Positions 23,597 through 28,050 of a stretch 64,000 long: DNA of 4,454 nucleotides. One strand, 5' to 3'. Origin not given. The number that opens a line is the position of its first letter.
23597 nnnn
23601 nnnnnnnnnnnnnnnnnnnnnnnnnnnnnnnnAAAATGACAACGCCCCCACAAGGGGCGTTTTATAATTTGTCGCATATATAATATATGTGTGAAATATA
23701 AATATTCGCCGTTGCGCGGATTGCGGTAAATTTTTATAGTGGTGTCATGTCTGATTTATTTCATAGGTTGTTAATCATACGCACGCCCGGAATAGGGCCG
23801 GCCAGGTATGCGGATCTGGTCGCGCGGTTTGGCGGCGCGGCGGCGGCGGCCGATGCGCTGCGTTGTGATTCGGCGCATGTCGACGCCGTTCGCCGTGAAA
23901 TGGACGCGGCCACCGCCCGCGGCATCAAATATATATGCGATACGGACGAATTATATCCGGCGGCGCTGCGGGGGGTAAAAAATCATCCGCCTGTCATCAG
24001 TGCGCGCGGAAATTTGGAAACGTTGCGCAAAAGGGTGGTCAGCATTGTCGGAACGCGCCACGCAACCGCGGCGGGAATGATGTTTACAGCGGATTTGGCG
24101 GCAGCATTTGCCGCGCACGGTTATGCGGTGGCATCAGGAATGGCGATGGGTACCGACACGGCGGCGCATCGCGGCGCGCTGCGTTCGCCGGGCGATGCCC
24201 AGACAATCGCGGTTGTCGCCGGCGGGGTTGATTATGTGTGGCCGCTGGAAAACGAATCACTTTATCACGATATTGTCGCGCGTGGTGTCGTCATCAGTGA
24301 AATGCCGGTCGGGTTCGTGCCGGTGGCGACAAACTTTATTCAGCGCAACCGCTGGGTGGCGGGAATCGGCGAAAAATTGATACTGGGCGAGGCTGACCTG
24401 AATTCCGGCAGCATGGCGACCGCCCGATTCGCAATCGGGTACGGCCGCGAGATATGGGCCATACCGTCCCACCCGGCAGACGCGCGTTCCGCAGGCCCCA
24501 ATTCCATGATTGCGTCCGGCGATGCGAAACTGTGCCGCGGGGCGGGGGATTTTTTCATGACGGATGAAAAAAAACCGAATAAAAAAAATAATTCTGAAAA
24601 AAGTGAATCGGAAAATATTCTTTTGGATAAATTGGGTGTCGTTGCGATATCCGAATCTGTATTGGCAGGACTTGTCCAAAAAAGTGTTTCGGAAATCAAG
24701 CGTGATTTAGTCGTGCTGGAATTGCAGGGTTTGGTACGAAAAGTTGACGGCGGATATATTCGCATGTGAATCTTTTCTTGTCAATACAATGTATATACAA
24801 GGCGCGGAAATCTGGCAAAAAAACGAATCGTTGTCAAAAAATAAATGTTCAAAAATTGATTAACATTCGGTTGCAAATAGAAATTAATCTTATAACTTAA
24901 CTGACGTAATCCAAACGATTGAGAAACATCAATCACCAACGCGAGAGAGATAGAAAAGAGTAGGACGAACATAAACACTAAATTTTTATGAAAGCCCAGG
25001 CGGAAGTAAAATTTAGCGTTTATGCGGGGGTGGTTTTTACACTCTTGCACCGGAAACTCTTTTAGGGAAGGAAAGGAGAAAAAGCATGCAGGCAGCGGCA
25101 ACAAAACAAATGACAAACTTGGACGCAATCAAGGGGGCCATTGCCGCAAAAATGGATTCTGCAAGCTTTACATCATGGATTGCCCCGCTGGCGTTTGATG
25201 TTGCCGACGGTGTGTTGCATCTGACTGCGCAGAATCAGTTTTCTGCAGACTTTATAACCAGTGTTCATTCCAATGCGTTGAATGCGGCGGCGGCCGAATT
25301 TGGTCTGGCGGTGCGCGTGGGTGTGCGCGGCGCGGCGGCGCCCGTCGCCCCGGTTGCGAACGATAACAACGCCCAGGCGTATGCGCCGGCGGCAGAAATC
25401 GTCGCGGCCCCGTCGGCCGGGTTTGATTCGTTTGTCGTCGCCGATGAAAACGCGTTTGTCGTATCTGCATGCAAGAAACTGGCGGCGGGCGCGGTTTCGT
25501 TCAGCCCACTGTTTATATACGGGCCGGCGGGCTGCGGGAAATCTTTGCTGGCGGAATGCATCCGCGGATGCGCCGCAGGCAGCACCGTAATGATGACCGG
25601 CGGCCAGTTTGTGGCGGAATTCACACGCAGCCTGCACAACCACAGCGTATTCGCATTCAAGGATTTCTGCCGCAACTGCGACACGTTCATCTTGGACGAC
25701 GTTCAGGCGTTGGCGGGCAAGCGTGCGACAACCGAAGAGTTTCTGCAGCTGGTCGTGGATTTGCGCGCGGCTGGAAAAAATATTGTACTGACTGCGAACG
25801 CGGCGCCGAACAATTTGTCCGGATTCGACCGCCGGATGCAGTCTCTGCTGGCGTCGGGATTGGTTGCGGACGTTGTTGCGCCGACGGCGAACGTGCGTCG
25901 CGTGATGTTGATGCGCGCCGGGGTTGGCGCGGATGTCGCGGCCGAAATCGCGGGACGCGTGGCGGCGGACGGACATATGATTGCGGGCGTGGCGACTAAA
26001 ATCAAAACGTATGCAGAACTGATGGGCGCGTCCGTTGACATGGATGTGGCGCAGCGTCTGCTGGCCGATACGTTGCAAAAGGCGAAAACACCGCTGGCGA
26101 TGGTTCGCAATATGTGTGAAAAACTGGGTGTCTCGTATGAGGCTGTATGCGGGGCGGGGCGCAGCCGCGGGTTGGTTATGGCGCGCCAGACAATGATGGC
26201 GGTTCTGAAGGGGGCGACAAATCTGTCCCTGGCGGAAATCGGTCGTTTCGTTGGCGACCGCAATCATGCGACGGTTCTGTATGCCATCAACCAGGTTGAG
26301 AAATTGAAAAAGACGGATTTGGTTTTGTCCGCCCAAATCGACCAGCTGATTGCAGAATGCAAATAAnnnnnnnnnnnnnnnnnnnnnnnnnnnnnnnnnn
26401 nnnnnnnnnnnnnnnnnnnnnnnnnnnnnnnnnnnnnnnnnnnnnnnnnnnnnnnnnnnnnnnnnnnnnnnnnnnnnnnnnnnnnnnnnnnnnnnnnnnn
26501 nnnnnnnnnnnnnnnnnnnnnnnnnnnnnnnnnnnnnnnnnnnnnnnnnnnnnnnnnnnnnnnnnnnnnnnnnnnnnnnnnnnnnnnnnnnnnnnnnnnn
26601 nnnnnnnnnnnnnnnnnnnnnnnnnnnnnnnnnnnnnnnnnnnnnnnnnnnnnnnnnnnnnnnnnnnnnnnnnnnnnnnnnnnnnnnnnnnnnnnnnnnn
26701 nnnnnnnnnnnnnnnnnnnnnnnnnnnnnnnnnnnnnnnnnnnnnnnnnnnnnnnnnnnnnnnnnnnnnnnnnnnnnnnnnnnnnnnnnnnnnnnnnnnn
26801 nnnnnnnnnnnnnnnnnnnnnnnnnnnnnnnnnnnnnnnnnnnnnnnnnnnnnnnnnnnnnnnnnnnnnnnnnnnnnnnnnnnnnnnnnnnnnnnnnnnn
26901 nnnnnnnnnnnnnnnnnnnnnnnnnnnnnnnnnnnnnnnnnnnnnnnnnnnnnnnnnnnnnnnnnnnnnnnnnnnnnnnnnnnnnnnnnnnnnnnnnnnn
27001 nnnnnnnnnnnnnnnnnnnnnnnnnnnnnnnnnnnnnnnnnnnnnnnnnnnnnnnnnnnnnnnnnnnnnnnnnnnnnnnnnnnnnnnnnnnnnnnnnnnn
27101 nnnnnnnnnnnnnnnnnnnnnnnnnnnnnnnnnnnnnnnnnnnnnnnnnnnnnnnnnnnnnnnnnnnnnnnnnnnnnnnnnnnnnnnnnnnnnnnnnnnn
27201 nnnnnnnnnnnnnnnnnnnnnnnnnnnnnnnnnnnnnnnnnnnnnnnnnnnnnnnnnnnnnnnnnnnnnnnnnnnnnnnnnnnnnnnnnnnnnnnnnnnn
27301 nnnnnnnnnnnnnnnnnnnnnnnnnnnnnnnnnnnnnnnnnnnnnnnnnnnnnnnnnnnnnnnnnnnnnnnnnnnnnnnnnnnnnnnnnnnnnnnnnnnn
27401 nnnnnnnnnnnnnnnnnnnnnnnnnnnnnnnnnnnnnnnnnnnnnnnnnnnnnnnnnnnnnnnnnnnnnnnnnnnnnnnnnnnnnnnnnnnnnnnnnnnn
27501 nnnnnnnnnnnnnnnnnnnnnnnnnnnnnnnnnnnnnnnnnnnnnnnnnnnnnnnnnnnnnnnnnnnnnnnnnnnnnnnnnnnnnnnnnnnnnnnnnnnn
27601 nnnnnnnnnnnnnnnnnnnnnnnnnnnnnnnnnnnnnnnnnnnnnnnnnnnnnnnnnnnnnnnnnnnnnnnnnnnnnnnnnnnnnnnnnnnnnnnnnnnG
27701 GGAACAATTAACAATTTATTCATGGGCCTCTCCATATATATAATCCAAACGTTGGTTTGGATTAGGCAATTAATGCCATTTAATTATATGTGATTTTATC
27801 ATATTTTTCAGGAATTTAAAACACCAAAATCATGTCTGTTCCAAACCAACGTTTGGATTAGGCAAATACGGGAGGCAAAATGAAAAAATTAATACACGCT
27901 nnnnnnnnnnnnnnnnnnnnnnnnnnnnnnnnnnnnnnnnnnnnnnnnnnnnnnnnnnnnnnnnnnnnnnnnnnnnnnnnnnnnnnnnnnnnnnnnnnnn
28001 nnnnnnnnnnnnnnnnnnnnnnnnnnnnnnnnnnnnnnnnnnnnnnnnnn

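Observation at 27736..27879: Two palindromic sites with reverse-complementary 4-bp cores bracket an asymmetric ~75-bp promoter segment between divergent surface-protein genes: candidate invertible switch or operator pair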

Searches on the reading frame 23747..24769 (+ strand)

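Call 11: search_protein_families(library=pfam, proteins=[window:23747-24769:+], max_evalue=0.01)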
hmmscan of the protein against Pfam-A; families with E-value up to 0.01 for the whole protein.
window:23747-24769:+ (340 aa): 3 families
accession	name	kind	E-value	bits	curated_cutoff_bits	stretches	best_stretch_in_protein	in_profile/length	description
PF02481.21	DNA_processg_A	-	1.2e-57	195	29.6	1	57-261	4-208/212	DNA recombination-mediator protein A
PF21102.3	DprA_N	-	1.8e-07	31.2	22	1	4-38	4-38/64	DprA-like N-terminal HHH domain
PF17782.7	DprA_WH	-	6.5e-05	23.3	22.9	1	279-336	4-61/61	DprA winged helix domain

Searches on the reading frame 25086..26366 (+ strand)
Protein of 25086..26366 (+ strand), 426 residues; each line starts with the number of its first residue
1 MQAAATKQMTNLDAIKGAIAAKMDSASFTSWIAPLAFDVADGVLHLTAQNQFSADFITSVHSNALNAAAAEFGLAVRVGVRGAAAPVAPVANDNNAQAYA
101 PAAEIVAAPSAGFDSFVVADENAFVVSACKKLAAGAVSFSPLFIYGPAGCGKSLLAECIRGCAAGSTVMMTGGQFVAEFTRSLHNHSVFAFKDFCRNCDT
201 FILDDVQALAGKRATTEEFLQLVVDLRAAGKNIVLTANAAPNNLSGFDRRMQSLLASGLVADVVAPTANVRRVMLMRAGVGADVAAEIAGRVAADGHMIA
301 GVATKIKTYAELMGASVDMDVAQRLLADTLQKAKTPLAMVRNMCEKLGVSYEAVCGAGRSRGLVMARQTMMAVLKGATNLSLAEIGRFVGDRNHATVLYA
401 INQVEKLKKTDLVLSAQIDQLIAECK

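Call 11: search_protein_families(library=pfam, proteins=[window:25086-26366:+], max_evalue=0.01)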
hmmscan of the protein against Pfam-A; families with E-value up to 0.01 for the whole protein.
window:25086-26366:+ (426 aa): 10 families
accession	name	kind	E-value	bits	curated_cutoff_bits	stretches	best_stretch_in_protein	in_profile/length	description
PF00308.24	Bac_DnaA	-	6e-28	98.5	23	1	111-261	5-161/162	Bacterial DnaA ATPAse domain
PF08299.17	Bac_DnaA_C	-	1.1e-15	57.8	31.5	1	341-404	6-69/69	Bacterial dnaA protein helix-turn-helix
PF11638.13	DnaA_N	-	1.7e-06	28.1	24.6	1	15-69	7-63/65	DnaA N-terminal domain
PF00004.35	AAA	-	9.6e-06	26.5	21.2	1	143-237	2-108/131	ATPase family associated with various cellular activities (AAA)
PF13191.12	AAA_16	-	0.0016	19.4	32.6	1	136-188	23-78/167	AAA ATPase domain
PF13479.12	AAA_24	-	0.0064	16.8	27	0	142-159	5-22/195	AAA domain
PF01695.23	IstB_IS21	-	0.0068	16.4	24.1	0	143-239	96-194/238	IstB-like ATP binding protein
PF13401.12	AAA_22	-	0.0069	17.1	27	0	142-158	8-24/130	AAA domain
PF01637.24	ATPase_2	-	0.007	16.6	33.2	0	139-156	20-37/225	ATPase domain predominantly from Archaea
PF00910.28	RNA_helicase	-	0.0074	17.2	21.5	0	143-200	2-64/105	RNA helicase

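Call 80: find_encoding_contigs(protein=window:25086-26366:+, flank=4500, max_places=10)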
Protein window:25086-26366:+ (426 aa): 1 contig read that carries it; 1 place shown.
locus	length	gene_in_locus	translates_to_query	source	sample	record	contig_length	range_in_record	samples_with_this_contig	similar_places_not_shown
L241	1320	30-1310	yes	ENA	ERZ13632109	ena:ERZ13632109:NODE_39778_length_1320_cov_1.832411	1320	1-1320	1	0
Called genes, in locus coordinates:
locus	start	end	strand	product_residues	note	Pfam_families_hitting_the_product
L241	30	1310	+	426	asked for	PF11638:DnaA_N (weak), PF00308:Bac_DnaA, PF00004:AAA (faint), PF08299:Bac_DnaA_C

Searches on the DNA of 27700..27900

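Call 29: search_rna_families(source=window, start=27700, end=27900, threshold=evalue, max_evalue=10)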
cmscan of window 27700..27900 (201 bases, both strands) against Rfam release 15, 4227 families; matches with E-value up to 10: 32.
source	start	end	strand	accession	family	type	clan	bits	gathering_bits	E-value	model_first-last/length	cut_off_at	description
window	27725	27877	+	RF04205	MIR2606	Gene; miRNA;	-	29.5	139.7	0.0087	1-165/165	no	MIR2606 microRNA precursor family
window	27708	27895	-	RF04209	MIR7533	Gene; miRNA;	-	28.3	230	0.00038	1-249/249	no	MIR7533 microRNA precursor family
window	27740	27861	+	RF03714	MIR774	Gene; miRNA;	-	26.5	80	0.0029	1-98/98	no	MIR774 microRNA precursor family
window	27711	27892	-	RF04205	MIR2606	Gene; miRNA;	-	25.6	139.7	0.057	1-165/165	no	MIR2606 microRNA precursor family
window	27740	27861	-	RF03714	MIR774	Gene; miRNA;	-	25.5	80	0.0052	1-98/98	no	MIR774 microRNA precursor family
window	27741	27860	-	RF04225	MIR7502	Gene; miRNA;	-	25.5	71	0.42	1-143/143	no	MIR7502 microRNA precursor family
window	27728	27873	+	RF04087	MIR5565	Gene; miRNA;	-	23.2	80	0.0048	1-109/109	no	MIR5565 microRNA precursor family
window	27729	27871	-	RF03926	MIR1435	Gene; miRNA;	-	23.2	94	0.17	1-186/186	no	MIR1435 microRNA precursor family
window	27723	27880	+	RF04174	MIR4208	Gene; miRNA;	-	23.1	140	0.14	1-191/191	no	MIR4208 microRNA precursor family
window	27741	27860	+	RF03762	MIR859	Gene; miRNA;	-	22.5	130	0.033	30-99/128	no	MIR859 microRNA precursor family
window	27730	27873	+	RF04112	MIR5512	Gene; miRNA;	-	21.5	139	0.071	1-132/132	no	MIR5512 microRNA precursor family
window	27729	27873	-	RF04174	MIR4208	Gene; miRNA;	-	21.1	140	0.38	1-191/191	no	MIR4208 microRNA precursor family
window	27730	27872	-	RF04150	MIR2655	Gene; miRNA;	-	20.9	122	0.22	1-267/267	no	MIR2655 microRNA precursor family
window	27749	27852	+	RF04278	MIR4372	Gene; miRNA;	CL00145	20.2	100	0.26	1-123/123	no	MIR4372 microRNA precursor family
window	27731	27873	+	RF04150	MIR2655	Gene; miRNA;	-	20.2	122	0.3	1-267/267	no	MIR2655 microRNA precursor family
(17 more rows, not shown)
